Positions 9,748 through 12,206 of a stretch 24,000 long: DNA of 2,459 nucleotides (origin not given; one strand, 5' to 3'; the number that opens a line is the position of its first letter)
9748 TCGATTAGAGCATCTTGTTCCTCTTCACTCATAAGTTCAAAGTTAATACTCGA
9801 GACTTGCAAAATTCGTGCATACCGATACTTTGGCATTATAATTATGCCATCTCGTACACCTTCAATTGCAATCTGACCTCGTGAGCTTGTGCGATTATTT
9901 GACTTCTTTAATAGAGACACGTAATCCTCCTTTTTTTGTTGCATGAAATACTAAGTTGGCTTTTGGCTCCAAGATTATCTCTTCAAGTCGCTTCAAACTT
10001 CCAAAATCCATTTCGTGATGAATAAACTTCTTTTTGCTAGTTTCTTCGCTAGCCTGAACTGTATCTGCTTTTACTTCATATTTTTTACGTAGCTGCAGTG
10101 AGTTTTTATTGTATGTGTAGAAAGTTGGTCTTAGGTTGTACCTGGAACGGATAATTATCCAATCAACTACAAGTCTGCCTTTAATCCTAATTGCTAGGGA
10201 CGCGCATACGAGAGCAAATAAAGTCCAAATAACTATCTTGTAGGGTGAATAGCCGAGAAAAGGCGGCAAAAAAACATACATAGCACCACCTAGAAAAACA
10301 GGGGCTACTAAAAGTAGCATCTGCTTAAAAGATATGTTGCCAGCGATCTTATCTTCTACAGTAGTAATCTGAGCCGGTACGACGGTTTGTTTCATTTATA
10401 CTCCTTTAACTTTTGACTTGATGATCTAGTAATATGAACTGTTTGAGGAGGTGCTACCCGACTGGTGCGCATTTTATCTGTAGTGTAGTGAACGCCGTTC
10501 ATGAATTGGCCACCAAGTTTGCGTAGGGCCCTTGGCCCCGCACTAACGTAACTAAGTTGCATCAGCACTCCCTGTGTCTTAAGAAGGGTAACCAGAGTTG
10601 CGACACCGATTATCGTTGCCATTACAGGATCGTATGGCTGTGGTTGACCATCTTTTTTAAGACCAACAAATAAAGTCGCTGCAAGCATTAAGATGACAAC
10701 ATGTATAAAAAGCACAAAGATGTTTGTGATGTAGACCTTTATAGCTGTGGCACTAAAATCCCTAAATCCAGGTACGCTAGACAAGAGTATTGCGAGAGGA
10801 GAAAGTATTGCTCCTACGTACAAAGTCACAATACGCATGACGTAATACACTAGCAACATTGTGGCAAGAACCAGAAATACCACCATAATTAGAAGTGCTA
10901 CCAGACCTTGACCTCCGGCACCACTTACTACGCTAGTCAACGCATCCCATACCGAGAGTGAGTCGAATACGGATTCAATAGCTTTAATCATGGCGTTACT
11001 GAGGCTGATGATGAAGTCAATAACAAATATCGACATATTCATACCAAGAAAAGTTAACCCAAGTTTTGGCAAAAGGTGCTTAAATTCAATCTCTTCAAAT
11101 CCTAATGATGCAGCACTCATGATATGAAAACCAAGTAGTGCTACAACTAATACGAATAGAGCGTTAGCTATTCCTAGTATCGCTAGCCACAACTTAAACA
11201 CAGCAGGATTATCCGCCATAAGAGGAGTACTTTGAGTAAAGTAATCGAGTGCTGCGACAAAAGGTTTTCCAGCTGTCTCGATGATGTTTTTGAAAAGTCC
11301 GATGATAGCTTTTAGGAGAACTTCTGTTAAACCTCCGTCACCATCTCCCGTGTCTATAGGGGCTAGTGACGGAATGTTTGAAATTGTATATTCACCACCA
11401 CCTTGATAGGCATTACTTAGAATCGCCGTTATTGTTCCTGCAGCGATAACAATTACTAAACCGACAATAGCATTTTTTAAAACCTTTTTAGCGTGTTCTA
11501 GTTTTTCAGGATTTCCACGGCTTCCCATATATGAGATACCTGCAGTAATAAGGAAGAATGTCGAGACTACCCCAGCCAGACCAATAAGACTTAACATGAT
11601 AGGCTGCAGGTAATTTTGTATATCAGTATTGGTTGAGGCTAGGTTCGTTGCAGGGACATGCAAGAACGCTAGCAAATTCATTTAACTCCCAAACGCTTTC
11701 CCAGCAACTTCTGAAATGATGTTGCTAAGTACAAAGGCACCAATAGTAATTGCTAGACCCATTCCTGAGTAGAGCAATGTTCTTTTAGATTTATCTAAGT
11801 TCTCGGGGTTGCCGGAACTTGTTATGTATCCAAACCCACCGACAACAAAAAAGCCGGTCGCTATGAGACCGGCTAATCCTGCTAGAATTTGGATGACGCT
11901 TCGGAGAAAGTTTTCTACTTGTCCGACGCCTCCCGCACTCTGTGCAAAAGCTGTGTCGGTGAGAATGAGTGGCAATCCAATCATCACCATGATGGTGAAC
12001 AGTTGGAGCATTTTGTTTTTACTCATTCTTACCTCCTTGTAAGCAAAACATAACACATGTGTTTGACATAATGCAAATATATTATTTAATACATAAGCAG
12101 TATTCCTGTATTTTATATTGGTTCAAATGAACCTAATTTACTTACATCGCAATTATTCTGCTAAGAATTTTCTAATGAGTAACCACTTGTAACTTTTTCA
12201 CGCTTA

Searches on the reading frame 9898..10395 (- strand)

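Call 20: search_protein_families(library=pfam, proteins=[window:9898-10395:-], max_evalue=0.01)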
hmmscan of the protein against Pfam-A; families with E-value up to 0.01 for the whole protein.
window:9898-10395:- (166 aa): 1 family
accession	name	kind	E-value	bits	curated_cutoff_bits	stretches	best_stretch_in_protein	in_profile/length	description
PF12666.12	PrgI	-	1.3e-07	32.5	27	1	6-75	2-69/91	PrgI family protein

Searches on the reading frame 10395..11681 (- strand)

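Call 20: search_protein_families(library=pfam, proteins=[window:10395-11681:-], max_evalue=0.01)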
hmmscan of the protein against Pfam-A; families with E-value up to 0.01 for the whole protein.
window:10395-11681:- (429 aa): 3 families
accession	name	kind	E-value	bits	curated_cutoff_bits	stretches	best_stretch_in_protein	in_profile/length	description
PF18895.5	T4SS_pilin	-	4e-09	36.9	26.6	1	20-86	4-69/71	Type IV secretion system pilin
PF19597.4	TrbL_4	-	5.5e-06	26.4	27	1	119-382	5-253/276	Conjugal transfer protein TrbL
PF04610.19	TrbL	-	0.0031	17.8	25.9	1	231-366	79-211/215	TrbL/VirB6 plasmid conjugal transfer protein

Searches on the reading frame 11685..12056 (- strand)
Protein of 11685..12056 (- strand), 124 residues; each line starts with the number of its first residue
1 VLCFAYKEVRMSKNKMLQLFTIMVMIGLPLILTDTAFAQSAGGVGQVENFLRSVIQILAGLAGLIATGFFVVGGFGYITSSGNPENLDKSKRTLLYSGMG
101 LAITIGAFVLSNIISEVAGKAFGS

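Call 20: search_protein_families(library=pfam, proteins=[window:11685-12056:-], max_evalue=0.01)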
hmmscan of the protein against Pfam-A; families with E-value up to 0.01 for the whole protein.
window:11685-12056:- (124 aa): 2 families
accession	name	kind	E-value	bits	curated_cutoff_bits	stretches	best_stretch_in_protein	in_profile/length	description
PF04956.18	TrbC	-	1.1e-10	42.1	27.9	1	13-107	5-91/98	TrbC/VIRB2 pilin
PF18895.5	T4SS_pilin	-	2.6e-09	37.5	26.6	1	44-113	2-70/71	Type IV secretion system pilin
